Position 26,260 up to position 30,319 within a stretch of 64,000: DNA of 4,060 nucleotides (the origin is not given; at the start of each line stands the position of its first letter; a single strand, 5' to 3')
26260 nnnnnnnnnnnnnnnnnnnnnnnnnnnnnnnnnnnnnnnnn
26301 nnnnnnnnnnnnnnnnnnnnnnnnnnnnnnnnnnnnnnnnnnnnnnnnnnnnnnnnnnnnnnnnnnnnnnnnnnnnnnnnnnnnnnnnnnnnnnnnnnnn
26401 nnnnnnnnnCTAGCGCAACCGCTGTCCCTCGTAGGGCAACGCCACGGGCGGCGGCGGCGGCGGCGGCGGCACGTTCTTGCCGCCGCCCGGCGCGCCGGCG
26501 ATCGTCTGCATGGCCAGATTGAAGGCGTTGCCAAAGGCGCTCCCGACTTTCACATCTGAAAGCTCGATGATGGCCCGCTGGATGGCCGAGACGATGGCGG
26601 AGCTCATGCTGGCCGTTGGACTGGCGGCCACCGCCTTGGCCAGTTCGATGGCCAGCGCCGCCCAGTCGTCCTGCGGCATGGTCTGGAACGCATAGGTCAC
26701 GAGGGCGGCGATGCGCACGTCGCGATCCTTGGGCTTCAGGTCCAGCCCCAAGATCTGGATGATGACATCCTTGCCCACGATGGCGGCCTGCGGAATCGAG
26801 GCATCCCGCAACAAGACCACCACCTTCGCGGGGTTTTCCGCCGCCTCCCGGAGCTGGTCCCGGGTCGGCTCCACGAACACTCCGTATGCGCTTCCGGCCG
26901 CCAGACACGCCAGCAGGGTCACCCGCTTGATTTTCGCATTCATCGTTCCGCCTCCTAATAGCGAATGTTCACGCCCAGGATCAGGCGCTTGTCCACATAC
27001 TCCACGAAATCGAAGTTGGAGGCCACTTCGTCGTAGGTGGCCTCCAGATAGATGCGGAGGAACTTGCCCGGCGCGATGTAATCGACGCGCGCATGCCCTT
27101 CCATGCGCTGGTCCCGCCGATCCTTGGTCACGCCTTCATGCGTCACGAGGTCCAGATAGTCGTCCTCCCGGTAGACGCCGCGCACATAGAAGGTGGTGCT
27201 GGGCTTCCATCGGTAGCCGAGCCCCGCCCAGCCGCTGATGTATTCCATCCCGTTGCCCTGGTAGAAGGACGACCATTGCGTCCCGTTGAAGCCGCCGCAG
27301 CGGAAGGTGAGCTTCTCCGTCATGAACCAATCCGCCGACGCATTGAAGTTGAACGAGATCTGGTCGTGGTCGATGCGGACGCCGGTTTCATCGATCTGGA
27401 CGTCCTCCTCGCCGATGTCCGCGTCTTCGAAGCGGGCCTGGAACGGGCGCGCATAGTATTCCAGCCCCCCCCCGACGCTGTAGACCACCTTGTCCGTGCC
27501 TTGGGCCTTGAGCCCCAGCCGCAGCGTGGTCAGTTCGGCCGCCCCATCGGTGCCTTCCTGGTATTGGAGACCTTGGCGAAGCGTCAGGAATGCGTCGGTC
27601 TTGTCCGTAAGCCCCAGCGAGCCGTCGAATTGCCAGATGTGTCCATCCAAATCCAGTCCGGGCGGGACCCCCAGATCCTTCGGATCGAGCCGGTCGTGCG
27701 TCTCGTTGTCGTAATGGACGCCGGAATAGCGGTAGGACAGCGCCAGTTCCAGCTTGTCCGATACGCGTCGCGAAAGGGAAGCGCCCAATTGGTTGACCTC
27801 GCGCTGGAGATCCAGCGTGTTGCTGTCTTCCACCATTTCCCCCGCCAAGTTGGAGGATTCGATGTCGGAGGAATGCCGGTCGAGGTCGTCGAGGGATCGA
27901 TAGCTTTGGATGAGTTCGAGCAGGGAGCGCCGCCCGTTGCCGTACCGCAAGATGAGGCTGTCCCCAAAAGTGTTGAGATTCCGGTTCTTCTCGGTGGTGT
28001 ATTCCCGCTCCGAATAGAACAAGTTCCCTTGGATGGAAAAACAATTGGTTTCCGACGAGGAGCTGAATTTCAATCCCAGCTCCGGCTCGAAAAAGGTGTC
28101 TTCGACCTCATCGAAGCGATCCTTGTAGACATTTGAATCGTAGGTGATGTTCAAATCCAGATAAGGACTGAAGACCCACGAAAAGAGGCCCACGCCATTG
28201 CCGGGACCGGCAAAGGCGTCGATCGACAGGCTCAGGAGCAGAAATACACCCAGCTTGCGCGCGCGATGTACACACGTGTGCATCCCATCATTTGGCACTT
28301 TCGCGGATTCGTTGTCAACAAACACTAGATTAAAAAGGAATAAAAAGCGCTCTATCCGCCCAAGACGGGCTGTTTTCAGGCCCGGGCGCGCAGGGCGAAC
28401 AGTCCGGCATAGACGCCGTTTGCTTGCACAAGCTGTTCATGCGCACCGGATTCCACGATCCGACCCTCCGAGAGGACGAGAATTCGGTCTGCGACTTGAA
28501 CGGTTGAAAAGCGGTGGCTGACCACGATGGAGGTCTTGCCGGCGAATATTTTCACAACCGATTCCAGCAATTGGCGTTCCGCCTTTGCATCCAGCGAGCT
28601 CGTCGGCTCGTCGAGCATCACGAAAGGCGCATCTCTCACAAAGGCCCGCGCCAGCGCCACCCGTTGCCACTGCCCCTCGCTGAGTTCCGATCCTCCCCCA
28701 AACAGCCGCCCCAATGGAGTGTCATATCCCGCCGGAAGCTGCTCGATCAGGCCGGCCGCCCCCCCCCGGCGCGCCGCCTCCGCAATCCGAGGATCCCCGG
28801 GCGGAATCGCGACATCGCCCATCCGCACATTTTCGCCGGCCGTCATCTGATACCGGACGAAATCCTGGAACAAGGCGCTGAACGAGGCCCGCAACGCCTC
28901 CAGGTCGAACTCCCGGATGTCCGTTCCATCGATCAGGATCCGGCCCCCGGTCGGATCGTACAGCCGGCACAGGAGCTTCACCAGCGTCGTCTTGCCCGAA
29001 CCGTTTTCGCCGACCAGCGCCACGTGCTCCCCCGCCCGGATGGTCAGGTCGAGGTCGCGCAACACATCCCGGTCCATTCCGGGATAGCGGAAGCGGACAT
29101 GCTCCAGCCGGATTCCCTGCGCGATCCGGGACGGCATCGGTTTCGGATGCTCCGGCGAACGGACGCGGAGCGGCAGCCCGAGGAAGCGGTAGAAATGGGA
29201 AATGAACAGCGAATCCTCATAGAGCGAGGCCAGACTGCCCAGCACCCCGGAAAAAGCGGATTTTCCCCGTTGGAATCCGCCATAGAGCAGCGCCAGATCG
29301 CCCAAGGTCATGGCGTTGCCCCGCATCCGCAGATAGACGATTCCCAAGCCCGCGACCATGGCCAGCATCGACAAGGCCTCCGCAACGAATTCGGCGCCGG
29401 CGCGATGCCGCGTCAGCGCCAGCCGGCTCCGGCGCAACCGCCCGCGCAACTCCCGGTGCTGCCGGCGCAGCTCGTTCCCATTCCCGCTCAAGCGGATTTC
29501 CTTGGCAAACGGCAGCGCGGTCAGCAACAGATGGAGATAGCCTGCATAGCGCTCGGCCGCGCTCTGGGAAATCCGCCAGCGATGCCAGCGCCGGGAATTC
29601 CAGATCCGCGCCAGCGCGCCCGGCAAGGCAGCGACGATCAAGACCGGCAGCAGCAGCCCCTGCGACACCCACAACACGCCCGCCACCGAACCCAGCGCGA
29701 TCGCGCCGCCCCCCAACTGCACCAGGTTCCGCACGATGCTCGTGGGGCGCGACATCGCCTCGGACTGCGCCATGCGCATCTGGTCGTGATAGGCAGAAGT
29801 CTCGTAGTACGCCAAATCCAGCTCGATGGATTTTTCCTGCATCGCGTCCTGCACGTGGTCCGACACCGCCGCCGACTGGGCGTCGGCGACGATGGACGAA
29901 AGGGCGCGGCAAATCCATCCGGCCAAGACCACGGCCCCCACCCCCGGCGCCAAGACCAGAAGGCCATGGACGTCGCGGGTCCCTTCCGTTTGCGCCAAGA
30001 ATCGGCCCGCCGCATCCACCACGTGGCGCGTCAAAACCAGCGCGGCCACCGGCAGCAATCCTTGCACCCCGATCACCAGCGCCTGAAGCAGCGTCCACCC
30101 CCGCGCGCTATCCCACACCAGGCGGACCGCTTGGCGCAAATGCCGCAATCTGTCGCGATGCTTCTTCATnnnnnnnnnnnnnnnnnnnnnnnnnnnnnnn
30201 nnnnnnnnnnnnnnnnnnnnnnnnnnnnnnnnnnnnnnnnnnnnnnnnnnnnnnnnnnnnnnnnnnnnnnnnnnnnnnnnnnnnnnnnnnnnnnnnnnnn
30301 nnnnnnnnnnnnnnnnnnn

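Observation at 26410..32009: Processing/export module downstream of the Cys-rich ORF: S24/S26 peptidase, NTP_transf_5, ABC exporter, OMP barrel, lipoprotein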

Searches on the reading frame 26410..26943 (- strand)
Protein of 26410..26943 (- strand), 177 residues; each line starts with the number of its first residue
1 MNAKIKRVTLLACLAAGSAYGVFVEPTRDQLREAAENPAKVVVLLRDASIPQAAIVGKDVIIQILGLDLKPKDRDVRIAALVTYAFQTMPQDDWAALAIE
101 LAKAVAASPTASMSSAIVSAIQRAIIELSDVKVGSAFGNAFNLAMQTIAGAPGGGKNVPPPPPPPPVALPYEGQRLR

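Call 3: search_protein_families(library=pfam, proteins=[window:26410-26943:-], max_evalue=0.1)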
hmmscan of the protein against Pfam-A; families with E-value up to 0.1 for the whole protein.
window:26410-26943:- (177 aa): 0 families

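Call 4: search_protein_families(library=ncbifam, proteins=[window:26410-26943:-], max_evalue=0.1)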
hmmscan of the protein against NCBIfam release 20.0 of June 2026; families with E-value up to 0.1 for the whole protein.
window:26410-26943:- (177 aa): 0 families

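Call 48: find_homologous_proteins(query=window:26410-26943:-, max_evalue=0.001)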
Query window:26410-26943:- (177 aa): 90 proteins with E <= 0.001 among 490 candidates.
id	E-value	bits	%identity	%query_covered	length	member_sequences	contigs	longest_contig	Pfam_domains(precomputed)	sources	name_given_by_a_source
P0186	1.6e-97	342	92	100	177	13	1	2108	-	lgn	-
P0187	6.8e-78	278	76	100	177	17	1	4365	-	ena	-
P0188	1.1e-74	268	71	100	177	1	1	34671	-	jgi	jgi:hypothetical protein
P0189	1.3e-70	255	69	99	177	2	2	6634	-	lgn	-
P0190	6.3e-70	252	67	100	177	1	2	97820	-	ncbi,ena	-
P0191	4.5e-69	250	69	99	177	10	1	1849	-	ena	-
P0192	1.5e-68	248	68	99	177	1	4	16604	-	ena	-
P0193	1.7e-67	244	66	100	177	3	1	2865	-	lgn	-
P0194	9.0e-66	239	68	99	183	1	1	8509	-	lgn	-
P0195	1.7e-65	238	64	99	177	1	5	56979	-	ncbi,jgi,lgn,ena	-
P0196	1.8e-64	235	66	99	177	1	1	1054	-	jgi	jgi:hypothetical protein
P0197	6.7e-64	233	67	100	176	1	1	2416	-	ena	-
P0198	9.5e-64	232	67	100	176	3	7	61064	-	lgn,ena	-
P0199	2.2e-63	231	64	99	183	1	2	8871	-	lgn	-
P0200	2.2e-63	231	66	99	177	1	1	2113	-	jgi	jgi:hypothetical protein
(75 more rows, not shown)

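Call 58: predict_structure(alignment_id=A4)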
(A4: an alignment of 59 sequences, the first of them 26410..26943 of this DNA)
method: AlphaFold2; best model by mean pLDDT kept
length: 177 residues; sequences in the alignment: 59
mean_pLDDT: 85.6   pTM: 0.70
mean pLDDT of the five models: 85.6, 85.4, 85.3, 84.7, 84.2
residues with pLDDT >= 90: 118; 70-90: 19; 50-70: 32; < 50: 8
segments of 3 or more residues with pLDDT < 50: 150-157
pLDDT, mean of each block of 10 residues (from residue 1): 74 64 89 97 95 97 97 97 97 98 94 93 98 97 76 48 64 57
secondary structure, 60 per line:
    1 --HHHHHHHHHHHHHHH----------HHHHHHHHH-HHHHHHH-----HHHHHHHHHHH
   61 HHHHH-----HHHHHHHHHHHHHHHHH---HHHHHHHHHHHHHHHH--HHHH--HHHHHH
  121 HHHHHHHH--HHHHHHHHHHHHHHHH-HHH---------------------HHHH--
elements in order: H3-17 H28-36 H38-44 H50-65 H71-87 H91-106 H109-112 H115-128 H131-146 H172-175

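Call 61: fold_search(model_id=the predicted structure, library=pdb)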
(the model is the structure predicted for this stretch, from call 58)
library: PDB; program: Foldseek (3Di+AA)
matches with E <= 10: 320; with E <= 0.001: 0
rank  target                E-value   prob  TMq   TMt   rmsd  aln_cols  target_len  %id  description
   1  5cwb                  1.1e-01  0.99  0.45  0.42   6.1       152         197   14  Crystal structure of de novo designed helical repeat protein DHR4 (released 2015-12-16)
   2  8g9k_A                3.3e-01  0.84  0.35  0.32   9.4       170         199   14  Geometrically programmable nanomaterial construction using regularized protein building blocks (released 2024-03-13)
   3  9k7u_A                3.6e-01  0.63  0.26  0.31   8.0       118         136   16  Crystal structure of designed zinc-induced heterodimer Heter-Zn2-HEHE-22 (released 2025-10-29)
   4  8cwy_A                4.8e-01  0.98  0.48  0.22   5.2       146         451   12  Accurate computational design of genetically encoded 3D protein crystals (released 2023-11-01)
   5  1n4k                  5.5e-01  0.30  0.22  0.16   9.8       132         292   10  Crystal structure of the inositol 1,4,5-trisphosphate receptor binding core in complex with IP3 (released 2002-12-25)
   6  8g9j                  6.7e-01  0.72  0.32  0.29   8.3       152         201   13  Geometrically programmable nanomaterial construction using regularized protein building blocks (released 2024-03-13)
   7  5cwd                  7.7e-01  0.57  0.29  0.30  12.5       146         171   12  Crystal structure of de novo designed helical repeat protein DHR7 (released 2015-12-16)
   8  6vfi_A                8.0e-01  0.69  0.39  0.36  12.5       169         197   12  De novo designed octahedral nanoparticle O43_dn18 (released 2020-08-12)
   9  5che_E                8.0e-01  0.30  0.24  0.31   9.5       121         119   18  Crystal structure of Arabidopsis glutamyl-tRNA reductase in complex with its regulatory proteins (released 2016-02-03)
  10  3pja_I                8.0e-01  0.21  0.23  0.21  14.7       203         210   12  Crystal structure of human C3PO complex (released 2011-05-11)
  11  7y5e_g6               8.4e-01  0.08  0.16  0.18  15.8       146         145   16  In situ single-PBS-PSII-PSI-LHCs megacomplex. (released 2023-02-01)
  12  8e9b_G                9.7e-01  0.14  0.21  0.24  14.7       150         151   16  Cryo-EM structure of S. pombe Arp2/3 complex in the branch junction (released 2023-02-01)
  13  7y5e_G6               9.7e-01  0.10  0.17  0.19  14.1       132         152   13  In situ single-PBS-PSII-PSI-LHCs megacomplex. (released 2023-02-01)
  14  3dwl_G                1.0e+00  0.20  0.23  0.32   9.7       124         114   12  Crystal Structure of Fission Yeast Arp2/3 Complex Lacking the Arp2 Subunit (released 2008-08-26)
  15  5che_F                1.1e+00  0.25  0.26  0.33   9.6       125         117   15  Crystal structure of Arabidopsis glutamyl-tRNA reductase in complex with its regulatory proteins (released 2016-02-03)
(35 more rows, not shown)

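Call 83: search_protein_families(library=padloc, proteins=[window:26410-26943:-], max_evalue=0.001)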
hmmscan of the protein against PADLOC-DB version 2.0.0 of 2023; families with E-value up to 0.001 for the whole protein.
window:26410-26943:- (177 aa): 0 families

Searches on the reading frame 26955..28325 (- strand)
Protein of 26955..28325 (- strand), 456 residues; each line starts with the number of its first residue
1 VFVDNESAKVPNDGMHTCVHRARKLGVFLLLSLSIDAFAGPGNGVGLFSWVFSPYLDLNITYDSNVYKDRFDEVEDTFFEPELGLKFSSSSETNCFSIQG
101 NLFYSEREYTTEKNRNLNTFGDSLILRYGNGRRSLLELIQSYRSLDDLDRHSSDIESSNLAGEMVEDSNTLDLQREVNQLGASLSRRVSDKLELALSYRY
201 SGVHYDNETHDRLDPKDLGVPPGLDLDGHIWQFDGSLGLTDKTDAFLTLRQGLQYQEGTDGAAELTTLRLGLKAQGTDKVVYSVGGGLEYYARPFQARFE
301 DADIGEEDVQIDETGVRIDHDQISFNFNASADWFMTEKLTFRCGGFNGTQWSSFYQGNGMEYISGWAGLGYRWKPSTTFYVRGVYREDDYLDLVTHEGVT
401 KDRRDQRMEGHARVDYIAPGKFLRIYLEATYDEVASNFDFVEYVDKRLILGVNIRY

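Call 3: search_protein_families(library=pfam, proteins=[window:26955-28325:-], max_evalue=0.1)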
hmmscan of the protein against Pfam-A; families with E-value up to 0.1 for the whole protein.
window:26955-28325:- (456 aa): 1 family
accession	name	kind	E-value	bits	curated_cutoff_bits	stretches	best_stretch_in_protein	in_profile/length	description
PF10082.15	BBP2_2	-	6.8e-06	25.6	23.7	1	325-456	256-378/378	Putative beta-barrel porin 2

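Call 4: search_protein_families(library=ncbifam, proteins=[window:26955-28325:-], max_evalue=0.1)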
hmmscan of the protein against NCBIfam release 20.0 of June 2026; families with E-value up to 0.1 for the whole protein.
window:26955-28325:- (456 aa): 1 family
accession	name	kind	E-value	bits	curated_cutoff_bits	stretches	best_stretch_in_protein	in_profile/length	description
TIGR03014.2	EpsL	equivalog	0.017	14.1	275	0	322-456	253-385/385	XrtB/PEP-CTERM-associated polysaccharide biosynthesis outer membrane protein EpsL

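Call 83: search_protein_families(library=padloc, proteins=[window:26955-28283:-], max_evalue=0.001)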
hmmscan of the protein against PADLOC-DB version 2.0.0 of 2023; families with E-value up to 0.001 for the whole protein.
window:26955-28283:- (442 aa): 0 families

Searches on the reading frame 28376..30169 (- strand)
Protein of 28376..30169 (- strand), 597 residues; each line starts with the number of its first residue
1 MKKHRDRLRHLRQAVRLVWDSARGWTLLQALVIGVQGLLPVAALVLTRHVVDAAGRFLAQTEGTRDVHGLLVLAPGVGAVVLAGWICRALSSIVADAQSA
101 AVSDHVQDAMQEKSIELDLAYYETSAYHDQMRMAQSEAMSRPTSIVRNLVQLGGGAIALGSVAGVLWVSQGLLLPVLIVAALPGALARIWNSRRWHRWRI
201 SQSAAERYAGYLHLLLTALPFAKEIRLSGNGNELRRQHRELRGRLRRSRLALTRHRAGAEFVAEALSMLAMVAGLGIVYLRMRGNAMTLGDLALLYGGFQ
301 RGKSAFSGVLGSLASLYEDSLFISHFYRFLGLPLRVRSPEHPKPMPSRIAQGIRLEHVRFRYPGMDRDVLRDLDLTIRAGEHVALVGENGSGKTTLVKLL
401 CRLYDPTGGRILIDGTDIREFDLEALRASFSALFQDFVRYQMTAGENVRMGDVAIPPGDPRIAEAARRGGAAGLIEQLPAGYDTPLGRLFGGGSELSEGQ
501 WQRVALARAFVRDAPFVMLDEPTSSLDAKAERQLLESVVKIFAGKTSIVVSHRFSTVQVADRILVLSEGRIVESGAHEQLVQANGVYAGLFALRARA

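Call 3: search_protein_families(library=pfam, proteins=[window:28376-30169:-], max_evalue=0.1)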
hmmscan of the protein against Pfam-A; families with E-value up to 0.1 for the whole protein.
window:28376-30169:- (597 aa): 16 families
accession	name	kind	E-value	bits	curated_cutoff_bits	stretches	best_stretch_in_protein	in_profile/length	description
PF00005.33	ABC_tran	-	7.8e-33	114.4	25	1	370-524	1-137/137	ABC transporter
PF13304.12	AAA_21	-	2.6e-08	34.7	27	2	384-418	3-54/304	AAA domain, putative AbiEii toxin, Type IV TA system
PF02463.25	SMC_N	-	3.1e-07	30.5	40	1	495-566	136-211/220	RecF/RecN/SMC N terminal domain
PF13191.12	AAA_16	-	0.00031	21.7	32.6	1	377-435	19-71/167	AAA ATPase domain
PF06414.18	Zeta_toxin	-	0.0019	18.1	22.3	1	384-421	20-57/199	Zeta toxin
PF13401.12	AAA_22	-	0.0035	18.1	27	1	381-407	6-32/130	AAA domain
PF01935.23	DUF87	-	0.0049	17.4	23.2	1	380-412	23-57/220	Helicase HerA, central domain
PF02367.23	TsaE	-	0.0055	17.1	26.6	1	372-403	13-44/128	Threonylcarbamoyl adenosine biosynthesis protein TsaE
PF13555.12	AAA_29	-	0.0078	16.4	27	1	376-397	18-39/61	P-loop containing region of AAA domain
PF07728.20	AAA_5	-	0.017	15.5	22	1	382-405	1-24/139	AAA domain (dynein-related subfamily)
PF05729.18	NACHT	-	0.024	14.9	26.7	1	383-402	3-22/167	NACHT domain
PF13476.12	AAA_23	-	0.039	15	27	1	384-401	23-40/201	AAA domain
PF20720.3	nSTAND3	-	0.039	14.1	27.2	1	381-410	18-47/155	Novel STAND NTPase 3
PF12128.14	DUF3584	-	0.041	11.8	31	1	382-412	19-49/1191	Protein of unknown function (DUF3584)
PF00448.28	SRP54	-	0.07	13.2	22.7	0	383-418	4-39/196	SRP54-type protein, GTPase domain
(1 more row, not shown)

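Call 4: search_protein_families(library=ncbifam, proteins=[window:28376-30169:-], max_evalue=0.1)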
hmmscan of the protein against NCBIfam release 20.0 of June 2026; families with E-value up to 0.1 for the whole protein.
window:28376-30169:- (597 aa): 198 families (the best 25 are shown)
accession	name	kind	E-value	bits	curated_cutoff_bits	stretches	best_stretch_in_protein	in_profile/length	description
TIGR02203.1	MsbA_lipidA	equivalog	1.5e-84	284.5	602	1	70-594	54-569/572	lipid A export permease/ATP-binding protein MsbA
TIGR02204.1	MsbA_rel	hypoth_equivalog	1.5e-78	264.9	780.4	1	102-593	89-574/576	ABC transporter, permease/ATP-binding protein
TIGR03375.1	type_I_sec_LssB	subfamily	6.7e-71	239.5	693.1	1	67-584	185-692/696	type I secretion system permease/ATPase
TIGR01846.1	type_I_sec_HlyB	subfamily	2.5e-65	221.1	725.55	1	348-593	451-691/694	type I secretion system permease/ATPase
NF010178.0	PRK13657.1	equivalog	1.4e-64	218.6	733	1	305-591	288-567/588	glucan ABC transporter ATP-binding protein/ permease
NF045513.1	HepA_fam_ABC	equivalog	1.6e-64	218.4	725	1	348-585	369-600/610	heterocyst formation ABC transporter subunit HepA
TIGR03796.1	NHLM_micro_ABC1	equivalog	2.3e-63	214.5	853.3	1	71-591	194-709/710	NHLP family bacteriocin export ABC transporter peptidase/permease/ATPase subunit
TIGR03797.1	NHLM_micro_ABC2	equivalog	9.6e-61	206.1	709.4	1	64-591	169-682/686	NHLP bacteriocin export ABC transporter permease/ATPase subunit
TIGR00958.1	3a01208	subfamily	1.1e-60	205.8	874.6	1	343-590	469-710/711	antigen peptide transporter 2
NF008381.0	PRK11176.1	equivalog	4e-60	203.8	867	1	348-593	337-578/582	lipid A ABC transporter ATP-binding protein/permease MsbA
NF052233.1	CphA_assoc_ABC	equivalog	1.5e-58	198.9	880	1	336-596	493-745/766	cyanophycin metabolism-associated ABC transporter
NF008364.0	PRK11160.1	equivalog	4.4e-56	190.6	630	1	351-590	337-571/575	heme ABC transporter ATP-binding protein/permease CydC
TIGR02857.1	CydD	equivalog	1.4e-54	186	435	1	343-566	312-529/529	thiol reductant ABC exporter subunit CydD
TIGR01192.1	chvA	subfamily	1.5e-52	179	585.4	1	348-591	330-567/585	glucan export ABC transporter ATP-binding protein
TIGR02868.1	CydC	equivalog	1.1e-51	176.1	329.05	1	157-553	143-529/530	thiol reductant ABC exporter subunit CydC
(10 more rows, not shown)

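Call 82: search_solved_structures(query=window:28376-30169:-, max_evalue=1e-30)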
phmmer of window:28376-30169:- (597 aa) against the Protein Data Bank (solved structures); distinct sequences matched with E-value up to 1e-30: 256 (the best 60 are shown).
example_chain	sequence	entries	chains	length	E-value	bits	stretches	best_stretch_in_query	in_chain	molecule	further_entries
8zpx_B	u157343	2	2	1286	1.2e-100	341.1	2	342-593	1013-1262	ABC transporter B family member 1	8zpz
9juj_A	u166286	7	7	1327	1.3e-100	341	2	342-593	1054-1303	ABC transporter B family member 1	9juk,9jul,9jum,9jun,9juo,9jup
8zq4_B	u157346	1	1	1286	7.4e-100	338.5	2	342-593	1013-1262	ABC transporter B family member 1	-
8gmg_A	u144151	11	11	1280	2e-99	337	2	285-595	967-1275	ATP-dependent translocase ABCB1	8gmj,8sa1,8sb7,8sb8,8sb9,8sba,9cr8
6qex_A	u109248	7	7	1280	2.7e-99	336.6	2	285-595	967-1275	Multidrug resistance protein 1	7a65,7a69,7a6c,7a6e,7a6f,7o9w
8y6h_A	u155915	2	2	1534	4e-99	336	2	285-595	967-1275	ATP-dependent translocase ABCB1,mNeonGreen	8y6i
8sa0_A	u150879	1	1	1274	4.9e-99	335.8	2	285-591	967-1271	ATP-dependent translocase ABCB1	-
6c0v_A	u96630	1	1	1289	1.4e-98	334.2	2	285-595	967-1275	Multidrug resistance protein 1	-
7niu_A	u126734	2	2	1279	1.5e-98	334.1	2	278-595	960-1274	Isoform 2 of Phosphatidylcholine translocator ABCB4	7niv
9oe1_A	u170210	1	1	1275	1.5e-98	334.1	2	322-590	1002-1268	ATP-binding cassette, sub-family B (MDR/TAP), member 4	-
9ody_A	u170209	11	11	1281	1.6e-98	334.1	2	322-590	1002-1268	ATP-binding cassette, sub-family B (MDR/TAP), member 4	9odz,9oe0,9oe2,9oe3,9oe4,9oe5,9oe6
8woi_A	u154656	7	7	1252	5.6e-98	332.3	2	348-594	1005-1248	ABC transporter B family member 19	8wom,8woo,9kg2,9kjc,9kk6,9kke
6s7p_A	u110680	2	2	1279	1e-97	331.4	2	278-595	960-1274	Phosphatidylcholine translocator ABCB4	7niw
6ujt_A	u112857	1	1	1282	1.2e-97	331.2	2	282-595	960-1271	ATP-dependent translocase ABCB1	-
9nfi_A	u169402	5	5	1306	1.6e-97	330.8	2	324-590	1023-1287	Permeability Glycoprotein (P-gp)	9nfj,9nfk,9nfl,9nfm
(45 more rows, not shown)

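Call 83: search_protein_families(library=padloc, proteins=[window:28376-30169:-], max_evalue=0.001)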
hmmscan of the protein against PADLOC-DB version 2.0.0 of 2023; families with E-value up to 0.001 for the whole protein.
window:28376-30169:- (597 aa): 9 families
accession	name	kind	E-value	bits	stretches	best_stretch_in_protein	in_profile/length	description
PDLC04135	mad3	-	8.8e-33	112.3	2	487-578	255-354/374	mads_3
PDLC04140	mad8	-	1.7e-09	35.6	1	366-555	9-235/314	mads_8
PDLC02980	AriA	-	1e-07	30.3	0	384-406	3-42/304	-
PDLC02914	ATPase-Toprim_I-B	-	7.6e-06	23.4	0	381-404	26-49/443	-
PDLC04164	AriA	-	3.1e-05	21.7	0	496-552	172-231/253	-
PDLC04893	PDC-S06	-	3.8e-05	20.3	0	496-560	622-691/862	-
PDLC00290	PtuA1|PtuA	-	4e-05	21.2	0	384-404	27-47/414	AAA ATPase domain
PDLC00075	GajA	-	0.00048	16.8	0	369-403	13-45/536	AAA ATPase domain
PDLC00090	GajA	-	0.00093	16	0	377-406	21-50/659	AAA ATPase domain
